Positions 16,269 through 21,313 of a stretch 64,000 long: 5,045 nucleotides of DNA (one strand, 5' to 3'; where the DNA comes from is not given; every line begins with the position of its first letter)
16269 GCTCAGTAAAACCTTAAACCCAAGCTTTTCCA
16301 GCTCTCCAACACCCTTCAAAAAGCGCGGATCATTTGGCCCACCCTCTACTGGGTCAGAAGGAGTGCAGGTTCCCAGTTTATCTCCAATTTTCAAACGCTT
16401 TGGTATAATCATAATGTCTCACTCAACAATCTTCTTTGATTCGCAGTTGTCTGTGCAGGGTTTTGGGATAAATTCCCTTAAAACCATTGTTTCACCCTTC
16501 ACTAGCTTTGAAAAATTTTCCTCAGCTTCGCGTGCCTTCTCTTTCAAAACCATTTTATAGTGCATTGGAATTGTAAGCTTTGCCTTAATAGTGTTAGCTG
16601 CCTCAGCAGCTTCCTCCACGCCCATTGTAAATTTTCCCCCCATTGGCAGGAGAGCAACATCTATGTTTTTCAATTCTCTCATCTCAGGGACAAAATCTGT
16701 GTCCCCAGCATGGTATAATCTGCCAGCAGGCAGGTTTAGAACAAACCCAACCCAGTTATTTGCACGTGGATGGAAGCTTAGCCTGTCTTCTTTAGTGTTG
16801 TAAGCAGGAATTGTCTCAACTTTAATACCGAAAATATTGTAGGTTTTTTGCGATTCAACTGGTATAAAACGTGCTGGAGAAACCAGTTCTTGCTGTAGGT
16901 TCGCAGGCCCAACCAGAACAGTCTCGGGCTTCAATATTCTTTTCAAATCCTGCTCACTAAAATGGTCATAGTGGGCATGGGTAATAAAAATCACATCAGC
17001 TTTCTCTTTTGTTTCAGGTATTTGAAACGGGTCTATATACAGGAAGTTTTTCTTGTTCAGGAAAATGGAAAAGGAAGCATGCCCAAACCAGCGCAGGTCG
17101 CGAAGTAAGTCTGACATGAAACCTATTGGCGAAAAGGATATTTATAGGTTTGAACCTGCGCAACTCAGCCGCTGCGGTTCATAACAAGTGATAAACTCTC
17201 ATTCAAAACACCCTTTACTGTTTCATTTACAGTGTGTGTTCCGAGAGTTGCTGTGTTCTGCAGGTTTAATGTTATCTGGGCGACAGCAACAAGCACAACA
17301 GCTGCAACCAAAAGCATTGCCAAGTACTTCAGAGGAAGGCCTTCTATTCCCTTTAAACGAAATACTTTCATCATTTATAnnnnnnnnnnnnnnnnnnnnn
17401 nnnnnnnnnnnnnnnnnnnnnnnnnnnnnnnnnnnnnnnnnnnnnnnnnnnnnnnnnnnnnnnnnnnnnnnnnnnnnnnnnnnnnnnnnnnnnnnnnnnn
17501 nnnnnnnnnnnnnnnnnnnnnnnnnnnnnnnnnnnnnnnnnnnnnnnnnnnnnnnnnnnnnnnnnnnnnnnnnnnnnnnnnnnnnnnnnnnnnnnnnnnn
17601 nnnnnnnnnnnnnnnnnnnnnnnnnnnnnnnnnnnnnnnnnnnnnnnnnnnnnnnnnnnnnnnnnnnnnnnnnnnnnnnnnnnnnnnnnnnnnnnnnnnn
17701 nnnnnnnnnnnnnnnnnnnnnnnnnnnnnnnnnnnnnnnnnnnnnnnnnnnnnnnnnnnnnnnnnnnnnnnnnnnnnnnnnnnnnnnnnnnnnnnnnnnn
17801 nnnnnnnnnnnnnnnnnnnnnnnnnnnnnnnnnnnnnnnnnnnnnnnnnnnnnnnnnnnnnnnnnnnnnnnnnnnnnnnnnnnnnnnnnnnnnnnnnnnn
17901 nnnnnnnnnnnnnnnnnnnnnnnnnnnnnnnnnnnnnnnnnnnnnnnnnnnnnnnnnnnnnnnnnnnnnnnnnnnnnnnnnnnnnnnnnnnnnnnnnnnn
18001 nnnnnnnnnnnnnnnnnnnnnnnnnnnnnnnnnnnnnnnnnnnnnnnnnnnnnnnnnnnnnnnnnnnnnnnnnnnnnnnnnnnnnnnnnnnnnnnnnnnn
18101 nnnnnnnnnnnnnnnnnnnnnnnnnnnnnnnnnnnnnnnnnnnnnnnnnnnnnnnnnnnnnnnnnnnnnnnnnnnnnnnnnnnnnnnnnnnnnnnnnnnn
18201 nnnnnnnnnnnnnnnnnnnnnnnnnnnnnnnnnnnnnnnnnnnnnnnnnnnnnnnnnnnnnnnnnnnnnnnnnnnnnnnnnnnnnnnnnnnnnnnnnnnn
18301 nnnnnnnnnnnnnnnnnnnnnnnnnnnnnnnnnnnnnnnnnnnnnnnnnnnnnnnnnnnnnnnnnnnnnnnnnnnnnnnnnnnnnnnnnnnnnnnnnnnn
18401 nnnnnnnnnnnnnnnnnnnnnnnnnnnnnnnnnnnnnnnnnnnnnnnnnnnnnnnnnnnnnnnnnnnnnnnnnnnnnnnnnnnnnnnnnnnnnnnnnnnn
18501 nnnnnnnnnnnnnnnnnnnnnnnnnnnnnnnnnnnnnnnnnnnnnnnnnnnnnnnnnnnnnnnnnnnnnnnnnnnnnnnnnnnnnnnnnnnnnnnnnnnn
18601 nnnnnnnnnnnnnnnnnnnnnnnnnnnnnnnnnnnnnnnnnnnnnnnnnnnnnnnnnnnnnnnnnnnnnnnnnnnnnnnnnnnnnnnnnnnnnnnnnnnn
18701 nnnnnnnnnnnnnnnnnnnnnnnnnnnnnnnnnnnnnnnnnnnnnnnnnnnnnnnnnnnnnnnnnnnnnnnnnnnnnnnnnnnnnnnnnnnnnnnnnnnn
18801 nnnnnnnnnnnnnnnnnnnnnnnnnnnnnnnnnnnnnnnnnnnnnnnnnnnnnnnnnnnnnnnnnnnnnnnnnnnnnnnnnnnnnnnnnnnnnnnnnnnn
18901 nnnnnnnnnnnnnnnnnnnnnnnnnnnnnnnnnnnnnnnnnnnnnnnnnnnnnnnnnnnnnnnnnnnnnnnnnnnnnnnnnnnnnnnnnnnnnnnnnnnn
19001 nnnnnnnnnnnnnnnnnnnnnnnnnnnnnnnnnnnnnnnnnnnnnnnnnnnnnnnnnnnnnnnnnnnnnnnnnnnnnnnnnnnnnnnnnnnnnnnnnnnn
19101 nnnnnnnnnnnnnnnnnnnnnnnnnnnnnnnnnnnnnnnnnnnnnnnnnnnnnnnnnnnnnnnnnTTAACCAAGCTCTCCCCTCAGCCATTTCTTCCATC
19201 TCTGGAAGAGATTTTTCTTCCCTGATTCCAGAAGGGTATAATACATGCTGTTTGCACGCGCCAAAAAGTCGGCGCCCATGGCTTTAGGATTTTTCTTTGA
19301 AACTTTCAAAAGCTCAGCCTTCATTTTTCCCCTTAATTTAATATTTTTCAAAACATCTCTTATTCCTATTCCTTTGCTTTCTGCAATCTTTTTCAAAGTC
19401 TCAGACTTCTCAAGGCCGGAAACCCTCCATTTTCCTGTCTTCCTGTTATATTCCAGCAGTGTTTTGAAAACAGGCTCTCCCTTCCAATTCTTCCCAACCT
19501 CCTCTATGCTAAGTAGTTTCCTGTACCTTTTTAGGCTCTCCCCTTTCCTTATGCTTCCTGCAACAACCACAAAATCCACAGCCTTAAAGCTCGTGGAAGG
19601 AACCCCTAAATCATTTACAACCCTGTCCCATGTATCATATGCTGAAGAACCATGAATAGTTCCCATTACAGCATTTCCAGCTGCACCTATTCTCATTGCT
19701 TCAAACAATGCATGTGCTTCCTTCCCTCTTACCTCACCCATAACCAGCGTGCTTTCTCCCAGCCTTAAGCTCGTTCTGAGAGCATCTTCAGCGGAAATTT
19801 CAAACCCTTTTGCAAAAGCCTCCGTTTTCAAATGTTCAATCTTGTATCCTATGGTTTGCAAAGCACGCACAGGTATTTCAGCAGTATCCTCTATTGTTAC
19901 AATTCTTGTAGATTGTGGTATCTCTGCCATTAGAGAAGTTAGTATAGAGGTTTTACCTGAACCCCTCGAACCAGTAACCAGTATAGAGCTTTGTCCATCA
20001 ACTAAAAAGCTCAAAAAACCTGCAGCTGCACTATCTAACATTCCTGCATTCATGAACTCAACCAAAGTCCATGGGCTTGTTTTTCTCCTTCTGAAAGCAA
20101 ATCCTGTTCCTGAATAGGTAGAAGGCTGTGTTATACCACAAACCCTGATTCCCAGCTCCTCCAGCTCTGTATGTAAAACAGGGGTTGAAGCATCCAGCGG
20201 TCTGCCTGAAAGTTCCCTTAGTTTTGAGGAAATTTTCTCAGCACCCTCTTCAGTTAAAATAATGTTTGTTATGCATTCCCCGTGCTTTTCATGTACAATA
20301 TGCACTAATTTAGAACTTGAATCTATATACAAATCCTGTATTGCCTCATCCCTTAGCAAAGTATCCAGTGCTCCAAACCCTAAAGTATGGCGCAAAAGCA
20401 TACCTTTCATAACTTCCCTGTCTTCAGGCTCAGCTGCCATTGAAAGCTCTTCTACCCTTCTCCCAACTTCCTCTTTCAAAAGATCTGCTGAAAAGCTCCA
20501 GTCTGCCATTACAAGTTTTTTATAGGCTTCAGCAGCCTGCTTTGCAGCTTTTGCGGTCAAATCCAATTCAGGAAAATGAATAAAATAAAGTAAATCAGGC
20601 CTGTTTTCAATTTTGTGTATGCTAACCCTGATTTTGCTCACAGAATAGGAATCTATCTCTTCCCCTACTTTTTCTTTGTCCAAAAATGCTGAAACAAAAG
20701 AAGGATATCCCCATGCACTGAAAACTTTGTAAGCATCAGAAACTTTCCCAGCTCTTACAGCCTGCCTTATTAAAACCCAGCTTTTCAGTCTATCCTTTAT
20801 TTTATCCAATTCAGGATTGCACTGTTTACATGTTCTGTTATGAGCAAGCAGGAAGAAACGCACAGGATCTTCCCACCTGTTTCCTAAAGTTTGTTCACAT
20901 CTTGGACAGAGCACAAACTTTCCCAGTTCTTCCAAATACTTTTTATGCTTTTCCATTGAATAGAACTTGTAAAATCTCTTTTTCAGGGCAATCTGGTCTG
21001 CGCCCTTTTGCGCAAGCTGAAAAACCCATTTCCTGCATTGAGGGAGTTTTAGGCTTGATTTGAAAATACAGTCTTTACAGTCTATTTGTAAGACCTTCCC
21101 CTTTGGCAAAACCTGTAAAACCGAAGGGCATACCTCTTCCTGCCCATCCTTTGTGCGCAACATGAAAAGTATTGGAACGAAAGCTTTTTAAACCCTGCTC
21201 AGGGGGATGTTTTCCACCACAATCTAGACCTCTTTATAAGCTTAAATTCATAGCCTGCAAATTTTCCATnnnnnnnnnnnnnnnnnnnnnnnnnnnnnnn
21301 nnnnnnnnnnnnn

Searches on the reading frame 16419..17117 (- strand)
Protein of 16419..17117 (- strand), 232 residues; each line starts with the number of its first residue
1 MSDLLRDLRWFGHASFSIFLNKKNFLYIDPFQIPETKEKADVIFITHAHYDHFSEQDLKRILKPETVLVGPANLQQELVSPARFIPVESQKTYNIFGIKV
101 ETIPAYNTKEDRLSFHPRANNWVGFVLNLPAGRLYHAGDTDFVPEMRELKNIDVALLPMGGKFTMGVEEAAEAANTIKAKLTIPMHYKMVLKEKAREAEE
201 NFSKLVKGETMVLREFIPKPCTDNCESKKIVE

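Call 62: search_protein_families(library=pfam, proteins=[window:16419-17117:-], max_evalue=0.0001)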
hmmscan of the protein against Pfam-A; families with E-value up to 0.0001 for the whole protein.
window:16419-17117:- (232 aa): 2 families
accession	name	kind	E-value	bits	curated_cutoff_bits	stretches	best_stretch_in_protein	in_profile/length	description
PF13483.12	Lactamase_B_3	-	3.3e-27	95.9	24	1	8-186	2-160/160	Beta-lactamase superfamily domain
PF12706.13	Lactamase_B_2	-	2.3e-24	86.6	27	1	23-187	15-200/200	Beta-lactamase superfamily domain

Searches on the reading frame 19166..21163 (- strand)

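Call 42: search_protein_families(library=pfam, proteins=[window:19166-21163:-], max_evalue=0.00001)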
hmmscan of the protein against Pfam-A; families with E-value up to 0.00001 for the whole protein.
window:19166-21163:- (665 aa): 1 family
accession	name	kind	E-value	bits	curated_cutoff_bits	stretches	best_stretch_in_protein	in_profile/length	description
PF00437.27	T2SSE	-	1.2e-26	93.7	24.9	1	336-529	91-268/370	Type II/IV secretion system protein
